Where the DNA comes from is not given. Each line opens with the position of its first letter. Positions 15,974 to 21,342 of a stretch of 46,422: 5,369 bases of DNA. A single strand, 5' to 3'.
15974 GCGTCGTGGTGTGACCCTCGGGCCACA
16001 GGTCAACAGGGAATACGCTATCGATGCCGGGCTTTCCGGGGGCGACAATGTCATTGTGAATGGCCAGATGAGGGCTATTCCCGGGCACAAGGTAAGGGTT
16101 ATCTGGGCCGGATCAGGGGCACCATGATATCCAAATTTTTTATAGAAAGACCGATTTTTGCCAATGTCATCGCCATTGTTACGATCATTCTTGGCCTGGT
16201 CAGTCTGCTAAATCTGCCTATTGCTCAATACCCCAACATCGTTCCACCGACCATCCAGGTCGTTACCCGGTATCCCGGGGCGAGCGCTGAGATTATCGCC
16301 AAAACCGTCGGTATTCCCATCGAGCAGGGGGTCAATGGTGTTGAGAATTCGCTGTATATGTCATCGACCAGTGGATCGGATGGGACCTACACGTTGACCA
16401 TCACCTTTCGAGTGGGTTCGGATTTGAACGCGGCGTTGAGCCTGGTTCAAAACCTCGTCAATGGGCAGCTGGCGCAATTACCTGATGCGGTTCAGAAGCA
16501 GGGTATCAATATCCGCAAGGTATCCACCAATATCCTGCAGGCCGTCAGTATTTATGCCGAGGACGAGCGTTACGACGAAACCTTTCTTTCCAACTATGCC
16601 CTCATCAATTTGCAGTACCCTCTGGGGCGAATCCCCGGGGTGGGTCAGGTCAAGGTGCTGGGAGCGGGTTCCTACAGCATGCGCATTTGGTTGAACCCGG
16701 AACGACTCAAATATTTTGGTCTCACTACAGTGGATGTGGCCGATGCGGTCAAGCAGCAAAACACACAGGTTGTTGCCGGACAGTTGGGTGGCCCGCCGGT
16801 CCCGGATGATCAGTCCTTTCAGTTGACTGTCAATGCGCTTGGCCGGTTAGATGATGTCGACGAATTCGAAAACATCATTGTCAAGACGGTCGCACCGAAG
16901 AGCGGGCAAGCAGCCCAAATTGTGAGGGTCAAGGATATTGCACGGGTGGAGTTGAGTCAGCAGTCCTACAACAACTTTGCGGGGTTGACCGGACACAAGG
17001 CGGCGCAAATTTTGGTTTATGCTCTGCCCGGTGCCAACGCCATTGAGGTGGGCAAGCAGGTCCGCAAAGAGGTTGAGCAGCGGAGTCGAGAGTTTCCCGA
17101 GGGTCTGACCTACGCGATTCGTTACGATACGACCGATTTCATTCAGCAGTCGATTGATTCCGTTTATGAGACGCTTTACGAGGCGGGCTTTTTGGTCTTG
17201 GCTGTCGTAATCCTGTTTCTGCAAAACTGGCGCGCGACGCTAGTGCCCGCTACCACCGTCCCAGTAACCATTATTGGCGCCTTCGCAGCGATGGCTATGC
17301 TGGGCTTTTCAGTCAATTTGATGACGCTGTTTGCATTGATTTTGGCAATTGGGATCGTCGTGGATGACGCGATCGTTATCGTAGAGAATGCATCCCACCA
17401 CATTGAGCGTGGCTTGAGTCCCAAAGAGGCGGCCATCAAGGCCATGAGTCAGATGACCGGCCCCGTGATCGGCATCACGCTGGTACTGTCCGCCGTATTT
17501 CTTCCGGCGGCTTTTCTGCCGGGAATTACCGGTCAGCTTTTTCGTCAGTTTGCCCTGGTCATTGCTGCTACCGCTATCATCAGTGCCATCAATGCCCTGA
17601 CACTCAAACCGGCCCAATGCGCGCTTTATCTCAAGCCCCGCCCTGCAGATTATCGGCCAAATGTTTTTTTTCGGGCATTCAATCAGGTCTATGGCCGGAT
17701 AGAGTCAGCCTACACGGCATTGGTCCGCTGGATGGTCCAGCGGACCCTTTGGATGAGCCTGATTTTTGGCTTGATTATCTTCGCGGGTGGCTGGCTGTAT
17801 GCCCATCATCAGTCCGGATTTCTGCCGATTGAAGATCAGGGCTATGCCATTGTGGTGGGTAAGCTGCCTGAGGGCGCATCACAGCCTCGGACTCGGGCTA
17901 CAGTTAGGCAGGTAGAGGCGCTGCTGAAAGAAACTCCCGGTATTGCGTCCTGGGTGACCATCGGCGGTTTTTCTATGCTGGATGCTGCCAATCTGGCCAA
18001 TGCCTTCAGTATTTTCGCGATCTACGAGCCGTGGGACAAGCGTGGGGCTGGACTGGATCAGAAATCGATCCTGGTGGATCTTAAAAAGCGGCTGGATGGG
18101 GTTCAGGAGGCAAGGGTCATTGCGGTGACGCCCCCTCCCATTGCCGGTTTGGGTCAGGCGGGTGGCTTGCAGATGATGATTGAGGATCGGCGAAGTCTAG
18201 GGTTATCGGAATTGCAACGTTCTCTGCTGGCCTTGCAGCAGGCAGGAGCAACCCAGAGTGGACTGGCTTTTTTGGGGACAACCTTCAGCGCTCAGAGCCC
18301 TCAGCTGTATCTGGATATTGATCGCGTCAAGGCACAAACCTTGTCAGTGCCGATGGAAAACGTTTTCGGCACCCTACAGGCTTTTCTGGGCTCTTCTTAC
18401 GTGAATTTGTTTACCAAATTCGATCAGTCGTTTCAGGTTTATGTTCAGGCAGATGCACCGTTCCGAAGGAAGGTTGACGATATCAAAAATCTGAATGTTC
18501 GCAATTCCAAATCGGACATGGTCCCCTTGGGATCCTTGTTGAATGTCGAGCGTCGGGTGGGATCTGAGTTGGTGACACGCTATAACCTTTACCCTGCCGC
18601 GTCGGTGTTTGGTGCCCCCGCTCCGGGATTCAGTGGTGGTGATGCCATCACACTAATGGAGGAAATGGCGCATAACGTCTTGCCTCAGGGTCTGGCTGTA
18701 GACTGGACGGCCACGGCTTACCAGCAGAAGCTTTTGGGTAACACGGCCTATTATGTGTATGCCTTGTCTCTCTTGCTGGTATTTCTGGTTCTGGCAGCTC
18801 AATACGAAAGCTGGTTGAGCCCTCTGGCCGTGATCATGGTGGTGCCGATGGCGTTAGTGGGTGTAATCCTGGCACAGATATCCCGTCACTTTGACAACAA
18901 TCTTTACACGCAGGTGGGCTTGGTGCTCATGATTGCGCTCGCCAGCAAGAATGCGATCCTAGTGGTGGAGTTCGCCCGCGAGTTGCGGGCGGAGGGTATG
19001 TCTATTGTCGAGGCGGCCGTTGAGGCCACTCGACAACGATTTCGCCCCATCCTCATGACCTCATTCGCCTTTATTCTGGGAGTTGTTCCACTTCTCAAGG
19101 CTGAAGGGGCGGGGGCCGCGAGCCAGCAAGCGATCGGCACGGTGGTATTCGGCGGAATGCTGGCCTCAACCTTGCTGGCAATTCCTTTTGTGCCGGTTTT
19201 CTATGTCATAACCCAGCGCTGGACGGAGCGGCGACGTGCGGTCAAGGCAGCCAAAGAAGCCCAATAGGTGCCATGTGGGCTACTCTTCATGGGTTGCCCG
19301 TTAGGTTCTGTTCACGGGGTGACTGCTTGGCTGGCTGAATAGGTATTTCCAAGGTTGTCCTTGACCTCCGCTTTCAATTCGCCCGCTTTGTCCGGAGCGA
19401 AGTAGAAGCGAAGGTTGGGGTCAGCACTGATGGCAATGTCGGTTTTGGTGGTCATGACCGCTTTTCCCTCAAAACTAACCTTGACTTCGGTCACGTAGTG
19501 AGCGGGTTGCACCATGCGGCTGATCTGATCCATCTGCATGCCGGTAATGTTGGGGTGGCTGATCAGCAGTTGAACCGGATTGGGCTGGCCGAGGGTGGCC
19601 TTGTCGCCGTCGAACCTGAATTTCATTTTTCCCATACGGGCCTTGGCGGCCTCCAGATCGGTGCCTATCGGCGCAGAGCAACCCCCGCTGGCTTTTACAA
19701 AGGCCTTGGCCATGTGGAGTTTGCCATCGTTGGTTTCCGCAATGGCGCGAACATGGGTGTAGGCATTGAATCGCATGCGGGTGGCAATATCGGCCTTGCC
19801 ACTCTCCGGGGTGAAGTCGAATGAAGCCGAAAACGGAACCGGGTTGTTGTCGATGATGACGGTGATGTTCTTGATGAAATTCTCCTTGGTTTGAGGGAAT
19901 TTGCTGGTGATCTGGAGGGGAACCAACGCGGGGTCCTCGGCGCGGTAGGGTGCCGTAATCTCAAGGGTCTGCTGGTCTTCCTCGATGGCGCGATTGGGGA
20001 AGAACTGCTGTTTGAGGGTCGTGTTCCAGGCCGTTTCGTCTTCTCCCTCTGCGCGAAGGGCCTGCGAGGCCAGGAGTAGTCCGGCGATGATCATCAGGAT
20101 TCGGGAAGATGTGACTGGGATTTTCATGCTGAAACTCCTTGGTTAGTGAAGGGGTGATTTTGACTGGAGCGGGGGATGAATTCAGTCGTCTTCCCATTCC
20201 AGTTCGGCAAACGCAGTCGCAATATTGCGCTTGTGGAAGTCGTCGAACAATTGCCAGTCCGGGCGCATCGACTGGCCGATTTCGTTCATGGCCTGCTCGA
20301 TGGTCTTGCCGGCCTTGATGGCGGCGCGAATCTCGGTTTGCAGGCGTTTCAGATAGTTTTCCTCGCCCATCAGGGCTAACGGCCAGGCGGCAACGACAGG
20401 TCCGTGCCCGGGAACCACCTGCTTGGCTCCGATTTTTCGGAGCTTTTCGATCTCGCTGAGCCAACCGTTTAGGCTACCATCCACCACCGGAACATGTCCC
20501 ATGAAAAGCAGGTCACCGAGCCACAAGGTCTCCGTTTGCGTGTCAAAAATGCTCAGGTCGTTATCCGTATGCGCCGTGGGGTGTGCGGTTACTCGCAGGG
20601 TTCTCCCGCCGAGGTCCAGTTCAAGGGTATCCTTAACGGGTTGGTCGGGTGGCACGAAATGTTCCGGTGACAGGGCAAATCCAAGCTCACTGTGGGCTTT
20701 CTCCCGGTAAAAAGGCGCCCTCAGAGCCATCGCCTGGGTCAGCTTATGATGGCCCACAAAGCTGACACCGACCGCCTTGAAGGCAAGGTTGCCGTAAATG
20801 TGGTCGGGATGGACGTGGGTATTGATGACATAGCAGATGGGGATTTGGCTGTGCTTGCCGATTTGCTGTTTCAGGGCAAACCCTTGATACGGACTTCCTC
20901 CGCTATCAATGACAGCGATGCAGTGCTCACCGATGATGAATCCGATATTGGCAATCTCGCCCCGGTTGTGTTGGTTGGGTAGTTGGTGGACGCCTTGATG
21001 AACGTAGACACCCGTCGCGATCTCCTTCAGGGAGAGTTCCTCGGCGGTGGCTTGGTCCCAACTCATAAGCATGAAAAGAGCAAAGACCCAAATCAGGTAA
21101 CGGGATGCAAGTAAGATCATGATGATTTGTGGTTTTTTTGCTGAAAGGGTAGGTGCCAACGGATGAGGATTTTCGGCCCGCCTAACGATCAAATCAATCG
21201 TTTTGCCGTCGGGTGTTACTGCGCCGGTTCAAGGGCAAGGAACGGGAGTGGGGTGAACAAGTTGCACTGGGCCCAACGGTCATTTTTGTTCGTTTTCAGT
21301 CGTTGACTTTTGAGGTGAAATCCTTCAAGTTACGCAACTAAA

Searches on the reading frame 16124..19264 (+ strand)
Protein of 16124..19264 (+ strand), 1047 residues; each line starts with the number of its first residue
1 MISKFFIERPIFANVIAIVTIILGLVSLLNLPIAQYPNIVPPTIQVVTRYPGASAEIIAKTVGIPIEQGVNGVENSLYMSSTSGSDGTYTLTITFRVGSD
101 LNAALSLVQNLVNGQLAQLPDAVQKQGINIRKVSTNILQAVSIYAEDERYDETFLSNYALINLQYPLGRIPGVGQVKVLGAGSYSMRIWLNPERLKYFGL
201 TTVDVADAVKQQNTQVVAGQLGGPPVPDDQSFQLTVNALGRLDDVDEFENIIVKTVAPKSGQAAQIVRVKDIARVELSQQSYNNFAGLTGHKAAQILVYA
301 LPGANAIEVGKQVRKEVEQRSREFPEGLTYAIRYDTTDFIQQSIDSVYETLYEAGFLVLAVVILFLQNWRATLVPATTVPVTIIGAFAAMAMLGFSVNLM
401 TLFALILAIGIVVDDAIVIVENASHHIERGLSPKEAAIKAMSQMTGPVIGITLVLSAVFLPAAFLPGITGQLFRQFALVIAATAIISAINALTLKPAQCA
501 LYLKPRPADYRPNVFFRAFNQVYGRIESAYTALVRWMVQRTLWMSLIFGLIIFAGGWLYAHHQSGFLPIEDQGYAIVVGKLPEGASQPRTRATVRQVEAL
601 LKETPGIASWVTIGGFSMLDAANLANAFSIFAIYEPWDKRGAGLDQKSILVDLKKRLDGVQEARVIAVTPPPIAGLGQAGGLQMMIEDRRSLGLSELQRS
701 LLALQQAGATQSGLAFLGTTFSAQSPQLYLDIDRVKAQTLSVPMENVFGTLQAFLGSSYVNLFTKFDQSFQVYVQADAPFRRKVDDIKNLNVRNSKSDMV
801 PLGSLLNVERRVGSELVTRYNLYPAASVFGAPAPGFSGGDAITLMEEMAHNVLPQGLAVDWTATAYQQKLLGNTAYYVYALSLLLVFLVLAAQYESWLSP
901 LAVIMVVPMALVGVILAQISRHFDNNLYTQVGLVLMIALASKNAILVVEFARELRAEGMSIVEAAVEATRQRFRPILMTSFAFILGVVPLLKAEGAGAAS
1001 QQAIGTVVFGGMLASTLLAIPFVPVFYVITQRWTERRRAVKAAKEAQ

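Call 62: search_protein_families(library=pfam, proteins=[window:16124-19264:+], max_evalue=0.00001)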
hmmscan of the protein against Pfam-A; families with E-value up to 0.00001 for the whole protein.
window:16124-19264:+ (1047 aa): 2 families
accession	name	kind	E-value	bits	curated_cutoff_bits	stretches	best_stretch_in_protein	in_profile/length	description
PF00873.25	ACR_tran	-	0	1033.9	28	1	2-1029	1-1019/1021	AcrB/AcrD/AcrF family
PF03176.21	MMPL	-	2.1e-13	50.4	20.5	2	853-1040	118-314/333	MMPL family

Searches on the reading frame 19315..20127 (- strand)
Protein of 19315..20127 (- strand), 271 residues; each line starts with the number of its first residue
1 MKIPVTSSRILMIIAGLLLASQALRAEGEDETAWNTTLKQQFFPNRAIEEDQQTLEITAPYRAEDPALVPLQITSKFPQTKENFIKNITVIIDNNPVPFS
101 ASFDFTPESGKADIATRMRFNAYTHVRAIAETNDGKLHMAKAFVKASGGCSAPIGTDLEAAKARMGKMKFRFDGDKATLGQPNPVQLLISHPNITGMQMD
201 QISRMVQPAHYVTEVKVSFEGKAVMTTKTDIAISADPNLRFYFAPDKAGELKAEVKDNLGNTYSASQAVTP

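Call 62: search_protein_families(library=pfam, proteins=[window:19315-20127:-], max_evalue=0.00001)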
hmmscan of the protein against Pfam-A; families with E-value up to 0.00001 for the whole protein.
window:19315-20127:- (271 aa): 2 families
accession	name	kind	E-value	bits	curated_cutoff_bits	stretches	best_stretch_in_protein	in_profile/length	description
PF13501.12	SoxY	-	3.3e-37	127.6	28.4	1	40-150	2-112/112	Sulfur oxidation protein SoxY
PF08770.17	SoxZ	-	1.1e-28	99.2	25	1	176-266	5-96/98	Sulphur oxidation protein SoxZ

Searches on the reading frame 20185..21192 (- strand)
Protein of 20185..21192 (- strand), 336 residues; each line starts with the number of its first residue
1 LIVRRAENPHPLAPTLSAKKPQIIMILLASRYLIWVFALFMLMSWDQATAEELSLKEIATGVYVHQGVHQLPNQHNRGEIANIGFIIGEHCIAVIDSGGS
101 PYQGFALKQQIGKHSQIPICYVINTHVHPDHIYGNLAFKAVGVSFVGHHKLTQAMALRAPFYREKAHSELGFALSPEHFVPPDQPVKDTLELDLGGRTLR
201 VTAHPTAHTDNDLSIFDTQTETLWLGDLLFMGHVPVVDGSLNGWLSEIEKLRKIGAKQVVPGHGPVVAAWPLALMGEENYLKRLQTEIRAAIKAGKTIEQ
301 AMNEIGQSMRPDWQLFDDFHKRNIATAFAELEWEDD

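Call 62: search_protein_families(library=pfam, proteins=[window:20185-21192:-], max_evalue=0.00001)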
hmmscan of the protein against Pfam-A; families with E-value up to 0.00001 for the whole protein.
window:20185-21192:- (336 aa): 1 family
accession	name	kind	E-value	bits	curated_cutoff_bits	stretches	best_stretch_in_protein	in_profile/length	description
PF00753.33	Lactamase_B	-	5.9e-20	72.5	22.7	1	79-263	4-196/196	Metallo-beta-lactamase superfamily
